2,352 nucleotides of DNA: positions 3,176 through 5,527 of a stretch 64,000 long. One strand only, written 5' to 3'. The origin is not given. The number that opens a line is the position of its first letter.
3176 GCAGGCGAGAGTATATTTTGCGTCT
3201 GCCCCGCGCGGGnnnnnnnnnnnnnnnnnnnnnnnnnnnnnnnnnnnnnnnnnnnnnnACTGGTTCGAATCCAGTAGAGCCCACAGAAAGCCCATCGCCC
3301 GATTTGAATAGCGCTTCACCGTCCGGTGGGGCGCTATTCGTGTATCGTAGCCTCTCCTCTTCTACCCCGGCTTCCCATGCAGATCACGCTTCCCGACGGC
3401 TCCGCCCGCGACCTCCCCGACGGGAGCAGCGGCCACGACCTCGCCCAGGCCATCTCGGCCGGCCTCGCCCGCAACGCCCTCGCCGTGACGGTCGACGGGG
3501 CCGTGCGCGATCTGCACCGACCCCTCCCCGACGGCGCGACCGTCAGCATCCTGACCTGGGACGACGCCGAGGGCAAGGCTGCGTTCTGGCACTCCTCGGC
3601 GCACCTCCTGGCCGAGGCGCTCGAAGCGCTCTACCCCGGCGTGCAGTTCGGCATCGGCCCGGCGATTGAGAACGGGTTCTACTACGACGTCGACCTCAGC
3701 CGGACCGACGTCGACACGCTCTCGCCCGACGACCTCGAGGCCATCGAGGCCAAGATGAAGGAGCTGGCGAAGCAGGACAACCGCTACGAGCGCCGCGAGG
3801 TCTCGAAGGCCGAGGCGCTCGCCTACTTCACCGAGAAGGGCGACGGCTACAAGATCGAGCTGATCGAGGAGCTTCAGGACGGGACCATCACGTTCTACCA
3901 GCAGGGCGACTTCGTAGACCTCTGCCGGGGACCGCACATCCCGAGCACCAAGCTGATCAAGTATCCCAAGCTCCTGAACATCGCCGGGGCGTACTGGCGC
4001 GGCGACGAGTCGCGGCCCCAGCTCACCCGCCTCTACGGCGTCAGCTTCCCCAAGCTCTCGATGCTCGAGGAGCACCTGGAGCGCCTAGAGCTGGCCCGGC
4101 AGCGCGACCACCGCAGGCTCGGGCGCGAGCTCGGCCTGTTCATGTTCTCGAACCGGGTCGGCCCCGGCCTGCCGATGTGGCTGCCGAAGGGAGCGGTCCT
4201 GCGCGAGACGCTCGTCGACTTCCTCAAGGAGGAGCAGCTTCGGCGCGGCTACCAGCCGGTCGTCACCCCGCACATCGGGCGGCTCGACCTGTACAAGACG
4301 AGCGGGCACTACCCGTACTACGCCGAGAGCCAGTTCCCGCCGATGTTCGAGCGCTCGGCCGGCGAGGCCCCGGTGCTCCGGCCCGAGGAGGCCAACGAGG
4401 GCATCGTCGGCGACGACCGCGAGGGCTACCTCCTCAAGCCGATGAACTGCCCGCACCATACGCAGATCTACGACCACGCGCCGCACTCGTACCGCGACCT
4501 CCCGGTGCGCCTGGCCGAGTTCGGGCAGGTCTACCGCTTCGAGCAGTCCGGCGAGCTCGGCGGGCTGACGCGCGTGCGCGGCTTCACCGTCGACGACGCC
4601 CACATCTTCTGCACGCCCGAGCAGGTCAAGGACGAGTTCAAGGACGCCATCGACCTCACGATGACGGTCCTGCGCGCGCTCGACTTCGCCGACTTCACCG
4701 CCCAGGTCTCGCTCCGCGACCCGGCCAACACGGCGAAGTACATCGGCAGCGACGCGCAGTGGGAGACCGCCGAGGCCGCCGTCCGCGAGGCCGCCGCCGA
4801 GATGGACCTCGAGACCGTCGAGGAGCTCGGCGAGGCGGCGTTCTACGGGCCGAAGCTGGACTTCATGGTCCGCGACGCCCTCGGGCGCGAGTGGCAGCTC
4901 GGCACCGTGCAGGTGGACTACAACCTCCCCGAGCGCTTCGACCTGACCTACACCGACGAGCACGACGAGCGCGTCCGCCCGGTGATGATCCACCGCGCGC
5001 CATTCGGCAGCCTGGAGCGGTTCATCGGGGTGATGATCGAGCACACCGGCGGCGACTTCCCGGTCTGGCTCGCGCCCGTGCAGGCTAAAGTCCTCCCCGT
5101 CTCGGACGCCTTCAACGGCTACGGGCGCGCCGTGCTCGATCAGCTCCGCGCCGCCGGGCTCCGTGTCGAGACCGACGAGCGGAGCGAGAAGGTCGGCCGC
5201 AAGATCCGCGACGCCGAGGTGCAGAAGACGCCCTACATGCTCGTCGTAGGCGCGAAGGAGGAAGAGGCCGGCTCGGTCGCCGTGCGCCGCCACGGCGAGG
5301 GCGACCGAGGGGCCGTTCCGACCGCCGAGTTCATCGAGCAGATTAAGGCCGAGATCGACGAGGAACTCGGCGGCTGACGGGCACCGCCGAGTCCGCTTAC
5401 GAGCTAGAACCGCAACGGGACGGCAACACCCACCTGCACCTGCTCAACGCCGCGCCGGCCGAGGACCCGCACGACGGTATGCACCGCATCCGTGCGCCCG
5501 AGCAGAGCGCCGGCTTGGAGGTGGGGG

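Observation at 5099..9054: Diverged direct duplication of the thrS 3' end brackets a lower-GC four-gene insert (integration scar without an integrase)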

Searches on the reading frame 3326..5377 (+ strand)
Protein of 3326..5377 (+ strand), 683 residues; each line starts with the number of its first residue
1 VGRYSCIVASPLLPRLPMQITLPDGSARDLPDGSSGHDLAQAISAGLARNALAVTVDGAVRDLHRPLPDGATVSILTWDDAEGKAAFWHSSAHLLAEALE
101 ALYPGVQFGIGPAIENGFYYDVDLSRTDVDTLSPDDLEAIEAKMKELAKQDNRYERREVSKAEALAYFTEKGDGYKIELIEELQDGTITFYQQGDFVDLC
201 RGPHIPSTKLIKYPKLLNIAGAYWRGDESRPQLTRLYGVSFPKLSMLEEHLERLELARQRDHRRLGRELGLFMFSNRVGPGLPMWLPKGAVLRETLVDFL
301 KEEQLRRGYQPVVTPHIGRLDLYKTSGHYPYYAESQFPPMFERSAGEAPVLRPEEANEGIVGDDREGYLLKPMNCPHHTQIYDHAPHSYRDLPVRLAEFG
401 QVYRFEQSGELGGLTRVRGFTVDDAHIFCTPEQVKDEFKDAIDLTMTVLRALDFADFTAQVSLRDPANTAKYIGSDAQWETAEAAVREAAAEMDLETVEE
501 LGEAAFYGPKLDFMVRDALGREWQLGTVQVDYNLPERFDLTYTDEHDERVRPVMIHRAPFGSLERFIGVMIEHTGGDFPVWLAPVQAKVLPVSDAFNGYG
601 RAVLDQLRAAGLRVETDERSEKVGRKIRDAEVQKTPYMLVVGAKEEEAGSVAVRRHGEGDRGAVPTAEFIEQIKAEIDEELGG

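Call 6: search_protein_families(library=pfam, proteins=[window:3326-5377:+], max_evalue=0.01)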
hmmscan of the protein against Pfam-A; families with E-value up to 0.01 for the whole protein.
window:3326-5377:+ (683 aa): 4 families
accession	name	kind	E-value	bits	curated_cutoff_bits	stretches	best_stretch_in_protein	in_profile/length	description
PF00587.30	tRNA-synt_2b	-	1.8e-45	155.6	29.3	1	365-573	8-178/179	tRNA synthetase class II core domain (G, H, P, S and T)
PF03129.25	HGTP_anticodon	-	3.8e-22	78.7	21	1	586-675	1-93/94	Anticodon binding domain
PF02824.27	TGS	-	9.1e-14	51.7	22.2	1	18-77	1-60/60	TGS domain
PF07973.19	tRNA_SAD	-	7.6e-13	48.7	24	1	188-237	1-44/44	Threonyl and Alanyl tRNA synthetase second additional domain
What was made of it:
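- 3377..5377 (+): Working thrS: 666 codons from the ATG at 3377, plus the stop. Pfam TGS, tRNA_SAD, tRNA-synt_2b and HGTP_anticodon (call 6).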

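Call 8: find_related_loci(query=window:3377-5374:+, collection=genome_contigs, flank=10000)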
Query window:3377-5374:+ (666 aa) in genome_contigs; peptide patterns used: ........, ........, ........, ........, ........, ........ (x = any residue, [..] = any of these).
600 stretches matched a pattern (row limit reached: there are more); 600 encode a relative of the query (tblastn E <= 1e-3); the best 80 are kept; 80 distinct loci.
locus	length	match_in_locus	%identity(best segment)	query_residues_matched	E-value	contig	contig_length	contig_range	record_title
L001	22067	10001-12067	72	1-665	0e+0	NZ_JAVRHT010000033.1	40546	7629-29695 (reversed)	Rubrivirga litoralis strain F394 33, whole genome shotgun sequence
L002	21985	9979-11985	74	1-665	0e+0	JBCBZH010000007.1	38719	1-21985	MAG: Bacteroidota bacterium isolate P01_A01_bin.110 k141_1535396_length_38719_cov_11.0000, whole genome shotgun sequence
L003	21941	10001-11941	71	1-664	0e+0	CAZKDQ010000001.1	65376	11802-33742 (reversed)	MAG TPA_asm: uncultured Rhodothermales bacterium isolate SRP220891_co3_377 genome assembly, contig: NODE_297_length_6537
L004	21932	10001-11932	69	1-665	0e+0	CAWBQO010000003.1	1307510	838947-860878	MAG: uncultured Bacteroidetes bacterium isolate MFD01721.bin.1.71 genome assembly, contig: contig_52428, whole genome sh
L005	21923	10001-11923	65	1-662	0e+0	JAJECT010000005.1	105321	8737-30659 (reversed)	MAG: Rhodothermales bacterium isolate jk18xAbins.31 k141_307115, whole genome shotgun sequence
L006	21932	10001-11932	64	1-665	0e+0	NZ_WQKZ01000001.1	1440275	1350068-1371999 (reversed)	Hymenobacter ginkgonis strain HMF4947 1, whole genome shotgun sequence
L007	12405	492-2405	61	1-660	0e+0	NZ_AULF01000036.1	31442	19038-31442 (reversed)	Pedobacter glucosidilyticus DSM 23534 H510DRAFT_scaffold00029.29_C, whole genome shotgun sequence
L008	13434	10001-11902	62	1-656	0e+0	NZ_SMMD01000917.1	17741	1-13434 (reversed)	Fulvivirga aurantia strain RKSG066 Contig_13, whole genome shotgun sequence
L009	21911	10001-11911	61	1-659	0e+0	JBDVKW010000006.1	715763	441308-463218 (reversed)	MAG: Fulvivirga sp. isolate LC.10.F.D3_173_87 LC_10_F_D3_173_87_000000000006, whole genome shotgun sequence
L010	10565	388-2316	60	1-665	0e+0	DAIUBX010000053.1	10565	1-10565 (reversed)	MAG TPA_asm: Bernardetia sp. isolate CTOTU7301 NODE_8696_length_10565_cov_2.971741, whole genome shotgun sequence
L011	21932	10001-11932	60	1-666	0e+0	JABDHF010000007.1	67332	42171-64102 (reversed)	MAG: Bacteroidetes bacterium isolate BWOrgControl_Nextera51_MAG7 3300021039.a:Ga0206843_10018, whole genome shotgun sequ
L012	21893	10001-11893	62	1-653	0e+0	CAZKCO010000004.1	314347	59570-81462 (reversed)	MAG TPA_asm: uncultured Roseivirgaceae bacterium isolate SRP063590_co1_48 genome assembly, contig: NODE_18_length_314347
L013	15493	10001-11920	60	1-662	0e+0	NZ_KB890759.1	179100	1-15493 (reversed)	Echinicola pacifica DSM 19836 B050DRAFT_scaffold_8.9, whole genome shotgun sequence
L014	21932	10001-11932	61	1-666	0e+0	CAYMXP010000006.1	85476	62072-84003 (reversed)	MAG TPA_asm: uncultured Chryseobacterium sp. isolate SRP173033_co3_12 genome assembly, contig: NODE_194_length_85476_cov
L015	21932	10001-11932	59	1-666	0e+0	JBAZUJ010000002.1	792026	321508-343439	MAG: Chitinophagaceae bacterium isolate SO_2017_GW1_225 NODE_41_length_792026_cov_11.095849_OW334_2017, whole genome sho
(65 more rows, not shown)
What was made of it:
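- Tried and rejected: Species-representative genomes, searched with ThrS (call 8).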

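Call 10: find_encoding_contigs(protein=window:3377-5377:+, flank=10000, max_places=10)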
Protein window:3377-5377:+ (666 aa): no gene with exactly this product is on record in the collection.

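Call 12: find_homologous_proteins(query=window:3377-5374:+, max_evalue=1e-100)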
Query window:3377-5374:+ (666 aa): 8000 proteins with E <= 1e-100 among 8000 candidates; the best 120 are listed.
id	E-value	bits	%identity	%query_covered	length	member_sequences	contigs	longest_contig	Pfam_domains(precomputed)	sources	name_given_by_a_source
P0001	0.0e+0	1431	94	100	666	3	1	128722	PF03129.26,PF02824.28,PF00587.31,PF07973.20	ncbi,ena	-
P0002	0.0e+0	1382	90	100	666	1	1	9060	PF03129.26,PF02824.28,PF00587.31,PF07973.20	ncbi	-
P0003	0.0e+0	1318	85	100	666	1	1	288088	PF03129.26,PF02824.28,PF00587.31,PF07973.20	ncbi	-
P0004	0.0e+0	1306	85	100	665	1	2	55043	PF03129.26,PF02824.28,PF00587.31,PF07973.20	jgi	jgi:threonyl-tRNA synthetase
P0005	0.0e+0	1297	84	100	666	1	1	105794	PF03129.26,PF02824.28,PF00587.31,PF07973.20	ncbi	ncbi:MAG: threonine--tRNA ligase [Bacteroidota bacterium]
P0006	0.0e+0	1289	84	100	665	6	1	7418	PF03129.26,PF02824.28,PF00587.31,PF07973.20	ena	-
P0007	0.0e+0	1289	84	100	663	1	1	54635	PF03129.26,PF02824.28,PF00587.31,PF07973.20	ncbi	-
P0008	0.0e+0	1269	83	100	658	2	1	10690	PF03129.26,PF02824.28,PF00587.31,PF07973.20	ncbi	-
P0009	0.0e+0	1262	82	100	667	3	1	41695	PF03129.26,PF02824.28,PF00587.31,PF07973.20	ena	-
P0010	0.0e+0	1249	82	100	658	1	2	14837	PF03129.26,PF02824.28,PF00587.31,PF07973.20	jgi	jgi:threonyl-tRNA synthetase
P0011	0.0e+0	1245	81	100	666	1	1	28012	PF03129.26,PF02824.28,PF00587.31,PF07973.20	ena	-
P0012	0.0e+0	1193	78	100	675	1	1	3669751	PF03129.26,PF02824.28,PF00587.31,PF07973.20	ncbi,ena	-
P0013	0.0e+0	1168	77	100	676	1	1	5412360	PF03129.26,PF02824.28,PF00587.31,PF07973.20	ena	-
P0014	0.0e+0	1163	76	100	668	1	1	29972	PF03129.26,PF02824.28,PF00587.31,PF07973.20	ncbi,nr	ncbi:MAG: threonine--tRNA ligase [Rhodothermaceae bacterium]|nr:threonine--tRNA ligase [Rhodothermac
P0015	0.0e+0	1158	76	100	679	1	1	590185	PF03129.26,PF02824.28,PF00587.31,PF07973.20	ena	-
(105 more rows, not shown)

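Call 14: find_encoding_contigs(protein=P0001, flank=10000, max_places=3)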
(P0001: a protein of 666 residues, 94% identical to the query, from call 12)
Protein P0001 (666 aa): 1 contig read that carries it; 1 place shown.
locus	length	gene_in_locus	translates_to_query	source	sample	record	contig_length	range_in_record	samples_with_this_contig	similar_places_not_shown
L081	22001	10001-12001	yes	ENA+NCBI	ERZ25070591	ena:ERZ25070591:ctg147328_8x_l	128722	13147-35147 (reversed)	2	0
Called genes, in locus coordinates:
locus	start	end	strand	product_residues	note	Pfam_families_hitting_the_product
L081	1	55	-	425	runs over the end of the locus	PF13439:Glyco_transf_4 (weak), PF13579:Glyco_trans_4_4 (weak), PF20706:GT4-conflict (weak), PF00534:Glycos_transf_1, PF13692:Glyco_trans_1_4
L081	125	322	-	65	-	-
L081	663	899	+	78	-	PF04255:DUF433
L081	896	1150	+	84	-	PF18480:DUF5615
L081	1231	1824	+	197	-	-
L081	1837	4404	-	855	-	PF13567:DUF4131, PF03772:Competence, PF25281:MBL_MAP1B (weak), PF00753:Lactamase_B, PF12706:Lactamase_B_2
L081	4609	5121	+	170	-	PF01029:NusB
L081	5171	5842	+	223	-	PF00149:Metallophos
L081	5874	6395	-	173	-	-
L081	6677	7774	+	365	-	PF01926:MMR_HSR1, PF02421:FeoB_N, PF06071:YchF-GTPase_C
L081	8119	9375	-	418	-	PF13173:AAA_14, PF13635:DUF4143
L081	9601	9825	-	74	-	PF17293:Arm-DNA-bind_5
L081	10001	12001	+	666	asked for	PF02824:TGS, PF07973:tRNA_SAD, PF00587:tRNA-synt_2b, PF03129:HGTP_anticodon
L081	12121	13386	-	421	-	PF00109:ketoacyl-synt, PF02801:Ketoacyl-synt_C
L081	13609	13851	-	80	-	PF00550:PP-binding, PF14573:PP-binding_2 (weak)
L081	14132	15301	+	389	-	PF00438:S-AdoMet_synt_N, PF02772:S-AdoMet_synt_M, PF02773:S-AdoMet_synt_C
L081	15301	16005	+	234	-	PF04402:SIMPL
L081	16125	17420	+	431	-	PF05221:AdoHcyase, PF00670:AdoHcyase_NAD, PF02826:2-Hacid_dh_C, PF07991:KARI_N (weak)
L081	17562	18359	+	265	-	PF03740:PdxJ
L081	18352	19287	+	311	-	PF00009:GTP_EFTU (weak), PF02421:FeoB_N (weak), PF03193:RsgA_GTPase (faint), PF10662:PduV-EutP (faint), PF00350:Dynamin_N (faint), PF01926:MMR_HSR1, PF16897:MMR_HSR1_Xtn (faint), PF07650:KH_2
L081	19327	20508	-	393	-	PF00389:2-Hacid_dh, PF02826:2-Hacid_dh_C, PF11890:DUF3410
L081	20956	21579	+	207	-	-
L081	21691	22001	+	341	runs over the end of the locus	PF03372:Exo_endo_phos, PF19580:Exo_endo_phos_3 (weak)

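Call 15: find_encoding_contigs(protein=P0002, flank=10000, max_places=3)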
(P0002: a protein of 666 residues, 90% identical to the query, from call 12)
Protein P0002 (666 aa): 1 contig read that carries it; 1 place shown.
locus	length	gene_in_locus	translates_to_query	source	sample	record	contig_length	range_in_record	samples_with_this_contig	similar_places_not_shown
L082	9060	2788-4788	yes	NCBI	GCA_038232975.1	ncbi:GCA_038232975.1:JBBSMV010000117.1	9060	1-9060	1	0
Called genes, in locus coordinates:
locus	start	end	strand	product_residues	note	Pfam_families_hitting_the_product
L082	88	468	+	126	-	PF27247:MJ1673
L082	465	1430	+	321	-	PF27225:AF_1859_N, PF10040:CRISPR_Cas6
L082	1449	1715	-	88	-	-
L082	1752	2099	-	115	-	PF14076:DUF4258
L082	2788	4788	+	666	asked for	PF02824:TGS, PF07973:tRNA_SAD, PF00587:tRNA-synt_2b, PF03129:HGTP_anticodon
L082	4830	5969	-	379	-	PF01551:Peptidase_M23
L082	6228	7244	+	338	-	PF06267:DUF1028, PF07719:TPR_2 (faint)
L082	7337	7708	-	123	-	PF05099:TerB (weak)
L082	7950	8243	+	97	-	PF05015:HigB-like_toxin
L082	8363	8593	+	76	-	PF01381:HTH_3, PF13560:HTH_31 (weak)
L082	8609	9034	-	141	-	PF03553:Na_H_antiporter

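Call 16: find_encoding_contigs(protein=P0003, flank=10000, max_places=3)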
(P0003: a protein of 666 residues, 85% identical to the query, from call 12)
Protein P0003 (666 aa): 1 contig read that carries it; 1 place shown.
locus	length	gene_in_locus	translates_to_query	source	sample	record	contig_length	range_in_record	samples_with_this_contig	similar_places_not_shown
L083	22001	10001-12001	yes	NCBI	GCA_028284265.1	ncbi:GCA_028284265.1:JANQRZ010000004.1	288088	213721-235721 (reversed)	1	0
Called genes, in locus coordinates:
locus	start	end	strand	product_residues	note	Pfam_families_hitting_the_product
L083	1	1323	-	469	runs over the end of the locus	PF02836:Glyco_hydro_2_C (weak)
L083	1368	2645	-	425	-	PF21582:CBM30, PF18329:SGBP_B_XBD (faint)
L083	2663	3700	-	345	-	-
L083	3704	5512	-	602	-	-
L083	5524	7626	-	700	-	-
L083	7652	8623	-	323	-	PF18962:Por_Secre_tail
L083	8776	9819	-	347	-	PF00356:LacI, PF00532:Peripla_BP_1, PF13407:Peripla_BP_4, PF13377:Peripla_BP_3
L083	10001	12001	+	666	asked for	PF02824:TGS, PF07973:tRNA_SAD, PF00587:tRNA-synt_2b, PF03129:HGTP_anticodon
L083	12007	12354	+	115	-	PF00903:Glyoxalase, PF22677:Ble-like_N (weak)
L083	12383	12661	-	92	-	PF15566:Imm32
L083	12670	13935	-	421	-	PF00109:ketoacyl-synt, PF02801:Ketoacyl-synt_C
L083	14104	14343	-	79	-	PF23297:ACP_SdgA_C (weak), PF00550:PP-binding, PF14573:PP-binding_2 (weak)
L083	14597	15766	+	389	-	PF00438:S-AdoMet_synt_N, PF02772:S-AdoMet_synt_M, PF02773:S-AdoMet_synt_C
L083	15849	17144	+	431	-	PF05221:AdoHcyase, PF02826:2-Hacid_dh_C, PF00670:AdoHcyase_NAD, PF07991:KARI_N (weak)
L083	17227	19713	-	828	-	PF00069:Pkinase, PF07714:PK_Tyr_Ser-Thr, PF06293:Kdo (weak), PF13424:TPR_12, PF24885:TPR_NPHP3, PF13374:TPR_10 (weak), PF13424:TPR_12, PF24885:TPR_NPHP3 (weak), +6 more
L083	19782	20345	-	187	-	PF07638:Sigma70_ECF, PF08281:Sigma70_r4_2 (weak), PF04545:Sigma70_r4 (weak)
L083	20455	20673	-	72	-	-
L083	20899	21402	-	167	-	PF00903:Glyoxalase, PF22677:Ble-like_N (weak), PF18029:Glyoxalase_6 (weak)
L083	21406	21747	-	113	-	PF00254:FKBP_C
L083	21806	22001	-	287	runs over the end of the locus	PF01842:ACT, PF00551:Formyl_trans_N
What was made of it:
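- L083 has other genes at the same spot and no remnant (call 16).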

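Call 38: find_encoding_contigs(protein=P0007, flank=10000, max_places=3)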
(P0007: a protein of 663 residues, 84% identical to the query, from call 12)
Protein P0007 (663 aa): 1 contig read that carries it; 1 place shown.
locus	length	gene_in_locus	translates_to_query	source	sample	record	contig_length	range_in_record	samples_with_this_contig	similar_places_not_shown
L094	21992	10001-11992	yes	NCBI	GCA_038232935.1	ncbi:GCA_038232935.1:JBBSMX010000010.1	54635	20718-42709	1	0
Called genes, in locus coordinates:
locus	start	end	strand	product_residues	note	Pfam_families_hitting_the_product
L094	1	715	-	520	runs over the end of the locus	PF02085:Cytochrom_CIII (faint), PF14537:Cytochrom_c3_2 (faint), PF14522:Cytochrome_C7 (weak)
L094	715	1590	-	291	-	-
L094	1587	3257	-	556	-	PF00027:cNMP_binding, PF13237:Fer4_10 (faint), PF13247:Fer4_11 (weak), PF12838:Fer4_7 (weak), PF25160:LdpA_Fe-S-bd (weak), PF00037:Fer4 (weak), PF12837:Fer4_6 (weak), PF13187:Fer4_9 (weak)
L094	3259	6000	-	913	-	PF09699:Paired_CXXCH_1 (faint), PF14522:Cytochrome_C7 (faint), PF14537:Cytochrom_c3_2 (faint), PF13435:Cytochrome_C554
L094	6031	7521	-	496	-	-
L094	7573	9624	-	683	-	PF14522:Cytochrome_C7 (faint), PF22113:Mtrc-MtrF_II-IV_dom (faint), PF13435:Cytochrome_C554 (weak)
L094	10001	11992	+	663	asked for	PF02824:TGS, PF07973:tRNA_SAD, PF00587:tRNA-synt_2b, PF03129:HGTP_anticodon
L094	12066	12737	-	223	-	PF13505:OMP_b-brl, PF13568:OMP_b-brl_2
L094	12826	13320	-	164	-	-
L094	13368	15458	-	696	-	PF18962:Por_Secre_tail (weak)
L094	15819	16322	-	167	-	-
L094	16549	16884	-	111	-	-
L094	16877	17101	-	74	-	PF04255:DUF433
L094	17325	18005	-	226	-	PF01895:PhoU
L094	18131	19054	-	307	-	PF02463:SMC_N, PF00005:ABC_tran, PF13304:AAA_21 (weak)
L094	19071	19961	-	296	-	PF00528:BPD_transp_1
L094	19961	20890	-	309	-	PF00528:BPD_transp_1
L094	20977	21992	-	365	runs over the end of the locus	PF12849:PBP_like_2, PF01547:SBP_bac_1 (weak), PF12727:PBP_like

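Call 55: search_protein_families(library=pfam, proteins=[L094:12066-12737:-, L094:12826-13320:-, L094:13368-15458:-, L094:16549-16884:-, L094:16877-17101:-], max_evalue=1)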
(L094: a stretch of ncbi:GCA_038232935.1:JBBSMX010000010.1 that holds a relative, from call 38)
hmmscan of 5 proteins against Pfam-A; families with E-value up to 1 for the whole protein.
L094:12066-12737:- (223 aa): 2 families
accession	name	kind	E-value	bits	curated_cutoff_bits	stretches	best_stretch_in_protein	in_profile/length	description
PF13568.12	OMP_b-brl_2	-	4.4e-16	59.9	27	1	23-201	9-173/175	Outer membrane protein beta-barrel domain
PF13505.12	OMP_b-brl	-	7.5e-09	36.4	28.7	1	7-220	3-172/175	Outer membrane protein beta-barrel domain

L094:12826-13320:- (164 aa): 3 families
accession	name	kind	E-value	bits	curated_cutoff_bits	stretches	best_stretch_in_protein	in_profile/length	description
PF05433.20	Rick_17kDa_Anti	-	5.1e-05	23.5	24.2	2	87-110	20-43/43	Glycine zipper 2TM domain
PF13488.11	Gly-zipper_Omp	-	0.00073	19.8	25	2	97-142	1-43/46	Glycine zipper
PF13441.11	Gly-zipper_YMGG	-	0.11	12.7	28.9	1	90-139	2-44/45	YMGG-like Gly-zipper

L094:13368-15458:- (696 aa): 6 families
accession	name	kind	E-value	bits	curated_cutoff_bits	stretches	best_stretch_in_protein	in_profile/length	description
PF07819.20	PGAP1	-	0.00016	22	24.3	1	191-268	63-143/233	PGAP1-like alpha/beta domain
PF18962.6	Por_Secre_tail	-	0.0002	22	27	1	619-689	3-70/75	Secretion system C-terminal sorting domain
PF13860.13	FlgD_ig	-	0.00075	19.9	27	1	624-683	8-75/79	FlgD Ig-like domain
PF02089.21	Palm_thioest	-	0.017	15.3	26.8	1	211-270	68-120/254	Palmitoyl protein thioesterase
PF05057.20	DUF676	-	0.05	13.5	20.3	1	215-265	77-134/217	Putative serine esterase (DUF676)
PF11187.14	Mbeg1-like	-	0.13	12.2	21.1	1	201-261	69-128/224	Mbeg1-like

L094:16549-16884:- (111 aa): 3 families
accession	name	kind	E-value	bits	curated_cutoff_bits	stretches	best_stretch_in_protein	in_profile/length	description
PF18480.7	DUF5615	-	0.0003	21.1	23.8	1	6-110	2-108/110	Domain of unknown function (DUF5615)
PF18478.7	PIN_10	-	0.019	15.5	26.2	1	6-66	2-67/84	PIN like domain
PF25638.1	DUF5983_N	-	0.16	12.1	27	1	66-108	10-53/56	Family of unknown function (DUF5983) N-terminal domain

L094:16877-17101:- (74 aa): 1 family
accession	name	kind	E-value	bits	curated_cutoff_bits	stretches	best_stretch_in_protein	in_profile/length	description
PF04255.20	DUF433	-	1.8e-17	63.3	23.6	1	9-60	3-54/56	Protein of unknown function (DUF433)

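Call 56: search_protein_families(library=padloc, proteins=[L094:12066-12737:-, L094:12826-13320:-, L094:13368-15458:-, L094:16549-16884:-, L094:16877-17101:-], max_evalue=0.01)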
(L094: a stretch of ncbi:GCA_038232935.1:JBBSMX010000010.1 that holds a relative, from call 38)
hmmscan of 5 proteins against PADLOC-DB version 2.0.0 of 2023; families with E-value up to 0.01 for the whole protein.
L094:12066-12737:- (223 aa): 0 families

L094:12826-13320:- (164 aa): 0 families

L094:13368-15458:- (696 aa): 0 families

L094:16549-16884:- (111 aa): 0 families

L094:16877-17101:- (74 aa): 0 families

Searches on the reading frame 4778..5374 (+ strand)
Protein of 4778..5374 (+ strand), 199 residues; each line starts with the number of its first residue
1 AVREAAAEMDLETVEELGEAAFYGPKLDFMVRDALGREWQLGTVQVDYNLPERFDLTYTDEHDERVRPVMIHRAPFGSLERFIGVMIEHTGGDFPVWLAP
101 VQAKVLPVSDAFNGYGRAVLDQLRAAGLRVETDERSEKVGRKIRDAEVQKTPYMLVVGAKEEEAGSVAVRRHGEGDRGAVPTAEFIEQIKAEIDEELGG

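Call 37: find_related_loci(query=window:4778-5374:+, collection=viral_contigs, flank=10000)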
Query window:4778-5374:+ (199 aa) in viral_contigs; peptide patterns used: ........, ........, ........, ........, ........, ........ (x = any residue, [..] = any of these).
10 stretches matched a pattern, but none encodes a relative of the query by tblastn (E <= 1e-3).
